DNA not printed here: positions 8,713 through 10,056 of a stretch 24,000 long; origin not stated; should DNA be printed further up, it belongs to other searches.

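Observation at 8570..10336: hgcAB mercury-methylation pair in a Bacteroidota context, translationally coupled to a Trx-type arsC (arsC-hgcA-hgcB operon)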

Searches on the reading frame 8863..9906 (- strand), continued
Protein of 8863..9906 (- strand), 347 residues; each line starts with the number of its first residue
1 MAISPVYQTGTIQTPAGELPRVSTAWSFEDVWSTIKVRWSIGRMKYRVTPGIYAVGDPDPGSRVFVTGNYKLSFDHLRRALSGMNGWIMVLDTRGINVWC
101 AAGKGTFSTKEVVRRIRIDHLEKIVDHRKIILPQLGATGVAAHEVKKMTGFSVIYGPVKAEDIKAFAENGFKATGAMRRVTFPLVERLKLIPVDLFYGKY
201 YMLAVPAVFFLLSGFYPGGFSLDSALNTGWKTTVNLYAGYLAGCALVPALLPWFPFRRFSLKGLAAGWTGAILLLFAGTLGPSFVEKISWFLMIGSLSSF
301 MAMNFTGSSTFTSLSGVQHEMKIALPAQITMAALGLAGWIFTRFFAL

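Call 49: list_cluster_members(proteins=[P0243, P0134, P0138, P0143])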
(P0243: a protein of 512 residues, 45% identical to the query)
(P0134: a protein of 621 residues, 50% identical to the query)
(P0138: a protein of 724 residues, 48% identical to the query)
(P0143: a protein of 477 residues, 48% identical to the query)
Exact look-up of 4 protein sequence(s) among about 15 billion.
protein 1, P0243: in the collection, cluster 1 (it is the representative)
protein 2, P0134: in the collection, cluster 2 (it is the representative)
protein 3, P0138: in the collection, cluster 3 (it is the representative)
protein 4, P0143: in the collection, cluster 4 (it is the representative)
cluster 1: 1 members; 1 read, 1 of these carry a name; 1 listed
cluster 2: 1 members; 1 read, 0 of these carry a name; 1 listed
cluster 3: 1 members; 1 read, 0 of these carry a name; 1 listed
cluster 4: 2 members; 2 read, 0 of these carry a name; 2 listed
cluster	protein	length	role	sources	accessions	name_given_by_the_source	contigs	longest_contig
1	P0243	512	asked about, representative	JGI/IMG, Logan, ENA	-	acetyl-CoA decarbonylase/synthase complex subunit gamma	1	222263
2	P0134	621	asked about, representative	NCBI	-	-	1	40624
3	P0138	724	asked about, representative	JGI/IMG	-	-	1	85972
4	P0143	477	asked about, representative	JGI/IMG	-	-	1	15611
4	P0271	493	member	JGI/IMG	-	-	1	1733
